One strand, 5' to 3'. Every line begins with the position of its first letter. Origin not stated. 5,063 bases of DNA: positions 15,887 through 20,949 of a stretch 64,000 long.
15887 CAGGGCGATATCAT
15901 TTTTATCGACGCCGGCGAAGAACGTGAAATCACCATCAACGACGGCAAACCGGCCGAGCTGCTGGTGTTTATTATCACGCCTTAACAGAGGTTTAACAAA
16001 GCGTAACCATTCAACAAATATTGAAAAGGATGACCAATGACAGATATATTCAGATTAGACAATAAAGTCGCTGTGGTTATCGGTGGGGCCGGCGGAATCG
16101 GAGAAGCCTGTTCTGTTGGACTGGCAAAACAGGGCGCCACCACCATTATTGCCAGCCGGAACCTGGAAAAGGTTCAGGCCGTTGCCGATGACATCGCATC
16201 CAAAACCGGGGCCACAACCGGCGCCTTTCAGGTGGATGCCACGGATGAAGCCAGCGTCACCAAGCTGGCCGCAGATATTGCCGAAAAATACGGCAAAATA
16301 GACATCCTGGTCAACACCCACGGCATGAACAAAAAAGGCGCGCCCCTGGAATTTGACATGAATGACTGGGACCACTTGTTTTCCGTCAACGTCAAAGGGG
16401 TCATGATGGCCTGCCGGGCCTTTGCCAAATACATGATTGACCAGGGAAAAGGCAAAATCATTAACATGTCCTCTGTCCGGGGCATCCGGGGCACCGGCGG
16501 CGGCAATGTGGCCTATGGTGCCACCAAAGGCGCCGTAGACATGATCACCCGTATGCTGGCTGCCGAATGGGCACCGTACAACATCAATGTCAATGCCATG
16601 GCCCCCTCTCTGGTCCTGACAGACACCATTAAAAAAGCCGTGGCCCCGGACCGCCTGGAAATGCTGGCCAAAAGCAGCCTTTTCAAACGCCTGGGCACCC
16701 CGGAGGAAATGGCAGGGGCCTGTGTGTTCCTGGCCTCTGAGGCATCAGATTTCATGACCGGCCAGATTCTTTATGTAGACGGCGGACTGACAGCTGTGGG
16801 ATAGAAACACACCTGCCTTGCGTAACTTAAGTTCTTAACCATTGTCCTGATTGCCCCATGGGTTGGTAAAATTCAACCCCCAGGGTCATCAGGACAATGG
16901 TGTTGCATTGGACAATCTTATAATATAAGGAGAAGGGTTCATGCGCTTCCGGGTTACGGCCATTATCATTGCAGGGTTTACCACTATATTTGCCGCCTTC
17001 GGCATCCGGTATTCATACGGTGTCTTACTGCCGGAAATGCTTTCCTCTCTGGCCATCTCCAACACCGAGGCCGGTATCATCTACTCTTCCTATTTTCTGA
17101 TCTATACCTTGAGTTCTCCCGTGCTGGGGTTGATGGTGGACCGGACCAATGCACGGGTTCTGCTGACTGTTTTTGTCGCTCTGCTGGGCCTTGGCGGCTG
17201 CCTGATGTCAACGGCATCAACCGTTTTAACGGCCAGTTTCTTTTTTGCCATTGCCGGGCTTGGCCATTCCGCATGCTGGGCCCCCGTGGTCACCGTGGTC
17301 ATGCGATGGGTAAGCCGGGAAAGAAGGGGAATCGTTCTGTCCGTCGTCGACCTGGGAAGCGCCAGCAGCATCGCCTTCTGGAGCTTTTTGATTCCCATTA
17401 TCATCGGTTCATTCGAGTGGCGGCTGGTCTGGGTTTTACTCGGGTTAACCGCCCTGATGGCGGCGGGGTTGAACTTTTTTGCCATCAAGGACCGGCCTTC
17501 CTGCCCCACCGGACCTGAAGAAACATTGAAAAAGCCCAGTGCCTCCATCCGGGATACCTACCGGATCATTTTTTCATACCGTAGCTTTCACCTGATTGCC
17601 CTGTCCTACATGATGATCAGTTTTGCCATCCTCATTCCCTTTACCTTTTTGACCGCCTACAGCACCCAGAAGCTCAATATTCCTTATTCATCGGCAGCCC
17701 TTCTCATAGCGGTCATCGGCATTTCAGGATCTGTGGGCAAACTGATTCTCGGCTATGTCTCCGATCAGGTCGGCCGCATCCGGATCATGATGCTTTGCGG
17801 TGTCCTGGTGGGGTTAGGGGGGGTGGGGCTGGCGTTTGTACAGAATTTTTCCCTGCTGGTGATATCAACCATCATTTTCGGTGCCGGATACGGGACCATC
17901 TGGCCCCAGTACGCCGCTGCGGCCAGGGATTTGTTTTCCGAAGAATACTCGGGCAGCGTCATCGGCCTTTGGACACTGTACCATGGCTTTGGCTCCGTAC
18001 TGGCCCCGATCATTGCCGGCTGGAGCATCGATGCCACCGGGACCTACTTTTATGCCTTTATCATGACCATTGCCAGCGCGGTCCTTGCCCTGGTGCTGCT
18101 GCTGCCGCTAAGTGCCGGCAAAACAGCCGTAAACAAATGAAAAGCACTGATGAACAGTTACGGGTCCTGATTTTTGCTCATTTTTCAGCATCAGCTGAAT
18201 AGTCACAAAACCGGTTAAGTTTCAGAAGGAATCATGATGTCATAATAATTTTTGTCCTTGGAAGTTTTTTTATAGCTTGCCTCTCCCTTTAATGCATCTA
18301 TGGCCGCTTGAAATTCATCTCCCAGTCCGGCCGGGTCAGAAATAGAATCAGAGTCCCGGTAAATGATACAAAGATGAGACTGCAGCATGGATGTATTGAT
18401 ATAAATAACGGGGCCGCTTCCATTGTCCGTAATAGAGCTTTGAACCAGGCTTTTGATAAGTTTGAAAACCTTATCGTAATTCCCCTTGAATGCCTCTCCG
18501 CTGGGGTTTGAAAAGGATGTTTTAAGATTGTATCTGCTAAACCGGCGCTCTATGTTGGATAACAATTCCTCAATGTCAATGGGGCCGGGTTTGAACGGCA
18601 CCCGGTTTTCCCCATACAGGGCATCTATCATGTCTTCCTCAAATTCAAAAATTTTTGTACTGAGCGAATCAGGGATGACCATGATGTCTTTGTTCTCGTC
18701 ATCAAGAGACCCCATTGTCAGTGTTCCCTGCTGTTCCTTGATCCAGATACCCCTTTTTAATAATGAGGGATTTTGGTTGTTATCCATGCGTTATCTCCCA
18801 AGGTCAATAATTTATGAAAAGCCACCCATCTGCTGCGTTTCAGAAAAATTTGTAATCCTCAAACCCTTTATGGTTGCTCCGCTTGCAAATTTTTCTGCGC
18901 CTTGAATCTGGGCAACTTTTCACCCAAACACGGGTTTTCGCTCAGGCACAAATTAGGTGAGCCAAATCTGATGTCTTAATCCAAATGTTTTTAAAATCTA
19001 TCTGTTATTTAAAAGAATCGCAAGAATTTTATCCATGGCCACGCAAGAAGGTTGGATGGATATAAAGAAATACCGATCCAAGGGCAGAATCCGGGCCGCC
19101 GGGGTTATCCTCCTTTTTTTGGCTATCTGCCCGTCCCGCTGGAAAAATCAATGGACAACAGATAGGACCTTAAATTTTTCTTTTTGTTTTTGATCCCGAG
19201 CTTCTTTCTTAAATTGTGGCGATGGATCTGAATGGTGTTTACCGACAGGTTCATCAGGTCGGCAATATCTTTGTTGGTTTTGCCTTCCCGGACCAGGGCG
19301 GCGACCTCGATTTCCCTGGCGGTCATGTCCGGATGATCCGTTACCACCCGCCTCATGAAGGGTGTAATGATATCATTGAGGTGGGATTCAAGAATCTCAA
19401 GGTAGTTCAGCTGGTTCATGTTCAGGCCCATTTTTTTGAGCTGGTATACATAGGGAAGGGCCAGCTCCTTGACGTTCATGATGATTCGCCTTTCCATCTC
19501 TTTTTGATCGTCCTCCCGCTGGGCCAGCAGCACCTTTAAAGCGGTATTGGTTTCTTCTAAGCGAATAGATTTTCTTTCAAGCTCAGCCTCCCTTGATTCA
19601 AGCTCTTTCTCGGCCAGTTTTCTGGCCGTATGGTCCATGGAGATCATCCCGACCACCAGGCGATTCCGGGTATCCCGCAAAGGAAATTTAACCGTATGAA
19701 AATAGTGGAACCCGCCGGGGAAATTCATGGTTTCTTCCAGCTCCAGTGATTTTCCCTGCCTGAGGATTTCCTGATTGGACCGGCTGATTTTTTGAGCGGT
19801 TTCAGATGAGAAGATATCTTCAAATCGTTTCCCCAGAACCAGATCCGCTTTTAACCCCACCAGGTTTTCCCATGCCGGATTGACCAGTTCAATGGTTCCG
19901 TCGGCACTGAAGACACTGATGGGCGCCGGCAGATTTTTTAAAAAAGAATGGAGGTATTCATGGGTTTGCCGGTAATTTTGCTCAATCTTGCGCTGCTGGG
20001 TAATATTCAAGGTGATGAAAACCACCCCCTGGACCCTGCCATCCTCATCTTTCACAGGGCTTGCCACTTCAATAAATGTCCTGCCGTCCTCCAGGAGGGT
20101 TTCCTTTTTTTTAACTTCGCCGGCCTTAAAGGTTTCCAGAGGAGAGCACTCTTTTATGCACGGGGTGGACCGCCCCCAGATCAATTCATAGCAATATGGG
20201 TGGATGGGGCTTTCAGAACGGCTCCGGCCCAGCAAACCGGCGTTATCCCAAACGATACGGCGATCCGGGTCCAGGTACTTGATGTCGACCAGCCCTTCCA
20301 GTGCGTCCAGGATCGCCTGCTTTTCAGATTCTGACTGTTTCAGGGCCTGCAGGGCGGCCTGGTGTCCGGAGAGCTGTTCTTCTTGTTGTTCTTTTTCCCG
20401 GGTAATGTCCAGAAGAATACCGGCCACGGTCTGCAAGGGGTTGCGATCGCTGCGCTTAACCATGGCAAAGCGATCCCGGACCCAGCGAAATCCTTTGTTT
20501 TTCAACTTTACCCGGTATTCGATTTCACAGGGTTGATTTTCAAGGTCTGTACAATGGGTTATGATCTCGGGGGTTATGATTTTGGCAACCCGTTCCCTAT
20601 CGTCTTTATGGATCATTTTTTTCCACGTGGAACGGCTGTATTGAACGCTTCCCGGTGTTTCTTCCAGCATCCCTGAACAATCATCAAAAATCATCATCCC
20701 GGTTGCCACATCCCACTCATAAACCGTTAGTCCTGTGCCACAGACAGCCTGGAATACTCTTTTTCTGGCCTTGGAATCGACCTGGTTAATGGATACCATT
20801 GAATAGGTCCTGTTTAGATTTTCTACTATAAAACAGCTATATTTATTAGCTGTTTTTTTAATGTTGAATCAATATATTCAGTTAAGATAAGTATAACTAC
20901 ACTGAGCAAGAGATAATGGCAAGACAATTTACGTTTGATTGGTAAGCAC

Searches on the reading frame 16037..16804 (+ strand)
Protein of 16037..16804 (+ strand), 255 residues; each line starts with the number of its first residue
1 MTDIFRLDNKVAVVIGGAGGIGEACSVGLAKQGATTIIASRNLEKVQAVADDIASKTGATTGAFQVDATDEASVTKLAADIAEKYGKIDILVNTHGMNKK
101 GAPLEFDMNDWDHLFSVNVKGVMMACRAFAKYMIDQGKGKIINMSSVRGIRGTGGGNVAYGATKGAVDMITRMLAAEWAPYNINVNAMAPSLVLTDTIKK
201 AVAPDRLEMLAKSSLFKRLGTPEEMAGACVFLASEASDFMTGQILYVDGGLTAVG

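Call 33: search_protein_families(library=pfam, max_evalue=0.00001, proteins=[window:16037-16804:+])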
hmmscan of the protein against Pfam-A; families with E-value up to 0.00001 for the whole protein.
window:16037-16804:+ (255 aa): 3 families
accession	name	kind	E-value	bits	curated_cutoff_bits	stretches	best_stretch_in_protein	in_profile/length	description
PF13561.12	adh_short_C2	-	1.3e-61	208.6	27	1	18-252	3-236/236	Enoyl-(Acyl carrier protein) reductase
PF00106.31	adh_short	-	3.7e-53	180.4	26.6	1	10-201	1-190/195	short chain dehydrogenase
PF08659.16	KR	-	5.9e-15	56.1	22.6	1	13-174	4-163/180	KR domain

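Call 38: search_solved_structures(query=window:16037-16804:+, max_evalue=1e-30)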
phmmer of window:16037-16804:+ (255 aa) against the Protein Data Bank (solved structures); distinct sequences matched with E-value up to 1e-30: 125 (the best 60 are shown).
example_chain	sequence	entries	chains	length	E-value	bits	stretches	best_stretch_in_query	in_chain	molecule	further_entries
1vl8_A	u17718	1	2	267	8.7e-49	169.3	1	1-253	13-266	Gluconate 5-dehydrogenase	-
5u9p_A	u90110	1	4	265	1.3e-45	158.9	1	3-253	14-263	Gluconate 5-dehydrogenase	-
4nbu_A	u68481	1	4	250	6.5e-43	150.1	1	5-251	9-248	3-oxoacyl-(Acyl-carrier-protein) reductase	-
2p68_A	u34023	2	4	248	1.1e-41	146.1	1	6-251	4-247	3-oxoacyl-[acyl-carrier-protein] reductase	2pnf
4jro_A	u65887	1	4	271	3.8e-41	144.3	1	5-251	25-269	FabG protein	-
4ibo_A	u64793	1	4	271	5.5e-41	143.8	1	4-254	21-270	Gluconate dehydrogenase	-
4g81_D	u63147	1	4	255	1.9e-40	142.1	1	1-254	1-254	Putative hexonate dehydrogenase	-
2wdz_A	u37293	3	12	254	2.4e-40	141.7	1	3-252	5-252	SHORT-CHAIN DEHYDROGENASE/REDUCTASE | GALACTITOL DEHYDROGENASE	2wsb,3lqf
2uvd_A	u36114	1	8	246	8.4e-40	139.9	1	7-251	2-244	3-OXOACYL-(ACYL-CARRIER-PROTEIN) REDUCTASE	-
7pcs_B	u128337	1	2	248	1.5e-39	139.1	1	7-252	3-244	BbsD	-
7sub_A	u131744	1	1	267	9e-39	136.6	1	5-251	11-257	3-oxoacyl-reductase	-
4nbt_A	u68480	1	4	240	1.4e-38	136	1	6-251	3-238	3-oxoacyl-[acyl-carrier-protein] reductase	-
6le3_E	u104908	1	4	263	2.4e-38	135.2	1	2-253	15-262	Gluconate 5-dehydrogenase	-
5f1p_A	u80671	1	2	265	3.7e-38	134.6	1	4-253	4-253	PtmO8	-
3awd_A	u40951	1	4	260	7e-38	133.6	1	5-252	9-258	Putative polyol dehydrogenase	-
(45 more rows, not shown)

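Call 48: search_protein_families(library=ncbifam, max_evalue=1e-10, proteins=[window:16037-16804:+])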
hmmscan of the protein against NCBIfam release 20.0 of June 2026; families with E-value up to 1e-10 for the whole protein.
window:16037-16804:+ (255 aa): 214 families (the best 25 are shown)
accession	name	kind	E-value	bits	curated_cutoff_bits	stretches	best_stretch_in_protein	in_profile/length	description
NF005559.1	PRK07231.1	subfamily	7.5e-63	212.3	215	1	6-252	1-248/249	glucose 1-dehydrogenase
NF006070.0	PRK08213.1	subfamily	1e-61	208.8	279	1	2-254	5-259/259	gluconate 5-dehydrogenase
NF005309.0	PRK06841.1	subfamily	7.9e-59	199.2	286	1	4-252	10-253/255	GolD/DthD family dehydrogenase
NF004791.0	PRK06138.1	equivalog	2.6e-58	197.3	312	1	6-253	2-251/252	SDR family oxidoreductase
NF052558.1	MBtsdlDhBudC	equivalog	2e-56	191.4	270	1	8-254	2-244/250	meso-2,3-butanediol dehydrogenase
NF005711.0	PRK07523.1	subfamily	3.2e-56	190.7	413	1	2-253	3-253/255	SDR family oxidoreductase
NF004778.0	PRK06124.1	equivalog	1.8e-55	188.1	303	1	2-253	4-254/256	SDR family oxidoreductase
NF009466.0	PRK12826.1-2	subfamily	1.8e-54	184.8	222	1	8-252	2-245/248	3-oxoacyl-ACP reductase FabG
NF005853.0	PRK07774.1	equivalog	2e-54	184.6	303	1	5-251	2-246/250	SDR family oxidoreductase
NF005983.0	PRK08085.1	equivalog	3.9e-54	183.9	408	1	1-252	1-251/254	gluconate 5-dehydrogenase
NF005390.0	PRK06935.1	equivalog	1.1e-53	182.2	369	1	2-251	8-255/258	2-dehydro-3-deoxy-D-gluconate 5-dehydrogenase KduD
NF004198.0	PRK05653.1-3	equivalog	1.3e-53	182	296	1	7-251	5-246/248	3-oxoacyl-ACP reductase FabG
TIGR01832.1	kduD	equivalog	2.5e-53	181.1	338.85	1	5-252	1-246/248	2-dehydro-3-deoxy-D-gluconate 5-dehydrogenase KduD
NF049979.1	AlphHSDSHdhA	equivalog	4.6e-53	180.3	350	1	7-251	1-246/258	7alpha-hydroxysteroid dehydrogenase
NF005446.0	PRK07035.1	equivalog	1.6e-52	178.3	373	1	2-252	4-254/255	SDR family oxidoreductase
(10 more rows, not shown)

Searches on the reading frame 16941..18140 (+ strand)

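Call 33: search_protein_families(library=pfam, max_evalue=0.00001, proteins=[window:16941-18140:+])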
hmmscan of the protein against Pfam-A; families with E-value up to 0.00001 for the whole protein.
window:16941-18140:+ (399 aa): 3 families
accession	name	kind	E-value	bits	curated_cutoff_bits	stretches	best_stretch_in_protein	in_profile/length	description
PF07690.21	MFS_1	-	2.5e-58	198.1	33.4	2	13-299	2-287/347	Major Facilitator Superfamily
PF06779.20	MFS_4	-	2.7e-16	60.3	26.3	1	20-387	5-363/364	Uncharacterised MFS-type transporter YbfB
PF12832.13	MFS_1_like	-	1.4e-07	31.4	25.2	1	33-369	25-368/373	MFS_1 like family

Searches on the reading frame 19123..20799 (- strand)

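Call 32: search_protein_families(library=pfam, max_evalue=0.00001, proteins=[window:19123-20799:-])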
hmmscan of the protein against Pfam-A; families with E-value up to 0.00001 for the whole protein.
window:19123-20799:- (558 aa): 5 families
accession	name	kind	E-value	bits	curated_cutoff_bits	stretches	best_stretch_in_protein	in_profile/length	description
PF08448.16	PAS_4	-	6.1e-22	78.4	23.1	1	287-394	1-109/110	PAS fold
PF13426.13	PAS_9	-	2.2e-14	54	27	1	298-383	7-93/103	PAS domain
PF00196.25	GerE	-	3.4e-14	52.6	23.5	1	492-540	3-51/57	Bacterial regulatory proteins, luxR family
PF08447.18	PAS_3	-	1.8e-13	51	25.6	1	46-124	13-85/89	PAS fold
PF00989.32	PAS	-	1.1e-08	35.5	22.6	1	283-385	3-109/113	PAS fold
